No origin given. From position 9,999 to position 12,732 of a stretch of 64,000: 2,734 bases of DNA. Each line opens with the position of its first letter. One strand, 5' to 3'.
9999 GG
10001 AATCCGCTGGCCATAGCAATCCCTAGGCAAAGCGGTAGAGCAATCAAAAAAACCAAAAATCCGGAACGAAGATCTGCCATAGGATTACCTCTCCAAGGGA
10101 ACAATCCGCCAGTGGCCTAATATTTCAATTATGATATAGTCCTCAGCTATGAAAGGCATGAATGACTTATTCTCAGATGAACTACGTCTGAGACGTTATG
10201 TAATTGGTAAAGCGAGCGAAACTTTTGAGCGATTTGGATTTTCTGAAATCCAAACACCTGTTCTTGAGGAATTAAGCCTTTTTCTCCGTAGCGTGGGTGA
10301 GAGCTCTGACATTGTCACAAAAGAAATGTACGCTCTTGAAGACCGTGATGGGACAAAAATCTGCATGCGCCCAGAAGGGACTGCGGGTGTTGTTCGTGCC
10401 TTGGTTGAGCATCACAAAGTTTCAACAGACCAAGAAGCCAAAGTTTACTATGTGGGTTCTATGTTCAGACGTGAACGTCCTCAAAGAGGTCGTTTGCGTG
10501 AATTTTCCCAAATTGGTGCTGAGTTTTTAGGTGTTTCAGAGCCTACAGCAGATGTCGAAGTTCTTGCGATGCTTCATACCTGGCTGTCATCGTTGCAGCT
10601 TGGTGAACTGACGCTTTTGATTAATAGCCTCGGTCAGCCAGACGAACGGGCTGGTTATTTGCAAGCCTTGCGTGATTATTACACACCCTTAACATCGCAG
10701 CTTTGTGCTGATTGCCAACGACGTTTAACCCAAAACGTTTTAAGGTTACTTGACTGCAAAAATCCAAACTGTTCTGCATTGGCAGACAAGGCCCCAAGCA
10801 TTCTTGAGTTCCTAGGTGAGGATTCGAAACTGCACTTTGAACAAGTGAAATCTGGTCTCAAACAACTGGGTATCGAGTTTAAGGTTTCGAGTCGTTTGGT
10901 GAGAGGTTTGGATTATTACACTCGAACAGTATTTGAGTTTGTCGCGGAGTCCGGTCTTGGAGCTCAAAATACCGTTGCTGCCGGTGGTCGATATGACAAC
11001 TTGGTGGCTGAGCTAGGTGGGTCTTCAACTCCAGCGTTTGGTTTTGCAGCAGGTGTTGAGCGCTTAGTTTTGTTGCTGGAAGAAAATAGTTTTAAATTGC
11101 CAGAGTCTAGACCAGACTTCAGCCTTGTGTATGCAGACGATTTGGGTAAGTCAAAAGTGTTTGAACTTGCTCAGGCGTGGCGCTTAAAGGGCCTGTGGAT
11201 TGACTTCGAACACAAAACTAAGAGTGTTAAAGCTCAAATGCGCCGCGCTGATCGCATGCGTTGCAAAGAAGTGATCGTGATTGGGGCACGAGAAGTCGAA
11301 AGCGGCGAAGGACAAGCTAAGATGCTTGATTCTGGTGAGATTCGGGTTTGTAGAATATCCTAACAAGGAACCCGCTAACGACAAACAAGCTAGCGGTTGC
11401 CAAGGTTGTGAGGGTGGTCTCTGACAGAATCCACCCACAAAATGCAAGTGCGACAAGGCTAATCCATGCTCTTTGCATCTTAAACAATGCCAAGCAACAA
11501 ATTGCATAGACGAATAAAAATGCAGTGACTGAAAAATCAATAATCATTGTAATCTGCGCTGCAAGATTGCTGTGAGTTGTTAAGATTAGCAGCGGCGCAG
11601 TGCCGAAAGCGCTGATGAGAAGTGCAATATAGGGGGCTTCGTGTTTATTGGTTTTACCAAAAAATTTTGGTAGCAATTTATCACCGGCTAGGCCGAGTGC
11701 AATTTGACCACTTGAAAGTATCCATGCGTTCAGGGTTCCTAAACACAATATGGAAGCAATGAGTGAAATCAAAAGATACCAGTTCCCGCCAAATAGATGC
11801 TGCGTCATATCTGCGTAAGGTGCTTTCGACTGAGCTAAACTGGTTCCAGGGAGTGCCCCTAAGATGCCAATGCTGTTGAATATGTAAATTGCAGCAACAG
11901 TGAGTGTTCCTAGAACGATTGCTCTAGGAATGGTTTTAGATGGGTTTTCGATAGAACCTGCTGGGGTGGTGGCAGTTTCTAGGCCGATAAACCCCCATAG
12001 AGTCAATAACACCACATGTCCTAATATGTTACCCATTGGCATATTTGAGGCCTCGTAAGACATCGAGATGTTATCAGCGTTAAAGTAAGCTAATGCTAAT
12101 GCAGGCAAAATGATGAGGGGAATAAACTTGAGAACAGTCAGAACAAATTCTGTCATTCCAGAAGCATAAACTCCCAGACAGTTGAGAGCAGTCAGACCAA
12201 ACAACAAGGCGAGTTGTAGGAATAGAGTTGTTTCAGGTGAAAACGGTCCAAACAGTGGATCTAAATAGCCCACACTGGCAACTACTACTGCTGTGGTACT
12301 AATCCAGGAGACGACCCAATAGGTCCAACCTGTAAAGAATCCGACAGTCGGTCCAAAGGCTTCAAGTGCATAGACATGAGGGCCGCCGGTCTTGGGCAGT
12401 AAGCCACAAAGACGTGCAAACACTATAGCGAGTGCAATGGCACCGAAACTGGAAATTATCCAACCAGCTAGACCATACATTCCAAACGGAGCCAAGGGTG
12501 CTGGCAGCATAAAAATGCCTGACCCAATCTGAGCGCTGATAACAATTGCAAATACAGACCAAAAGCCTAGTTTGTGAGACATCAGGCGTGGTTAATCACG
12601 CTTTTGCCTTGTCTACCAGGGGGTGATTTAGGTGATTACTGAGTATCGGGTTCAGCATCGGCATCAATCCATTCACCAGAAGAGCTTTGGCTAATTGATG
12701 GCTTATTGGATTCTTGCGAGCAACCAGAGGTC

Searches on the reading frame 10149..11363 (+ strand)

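Call 103: search_protein_families(library=pfam, proteins=[window:10149-11363:+], max_evalue=0.00001)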
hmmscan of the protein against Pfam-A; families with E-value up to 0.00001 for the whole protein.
window:10149-11363:+ (404 aa): 3 families
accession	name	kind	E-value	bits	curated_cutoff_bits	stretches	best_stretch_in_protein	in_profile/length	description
PF13393.11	tRNA-synt_His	-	1.2e-43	149.9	25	1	3-306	1-308/308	Histidyl-tRNA synthetase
PF00587.30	tRNA-synt_2b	-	9.1e-13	49.1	29.3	1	61-313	1-178/179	tRNA synthetase class II core domain (G, H, P, S and T)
PF00152.25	tRNA-synt_2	-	1.7e-07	31.1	25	0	7-41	17-51/308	tRNA synthetases class II (D, K and N)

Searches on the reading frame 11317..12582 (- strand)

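Call 103: search_protein_families(library=pfam, proteins=[window:11317-12582:-], max_evalue=0.00001)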
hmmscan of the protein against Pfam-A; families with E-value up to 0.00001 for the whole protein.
window:11317-12582:- (421 aa): 2 families
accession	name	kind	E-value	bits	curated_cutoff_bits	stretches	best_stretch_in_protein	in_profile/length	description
PF13520.12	AA_permease_2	-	3.8e-44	151.7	27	1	5-372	1-376/427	Amino acid permease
PF00324.27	AA_permease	-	6.2e-29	101.4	24.6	1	14-411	6-427/470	Amino acid permease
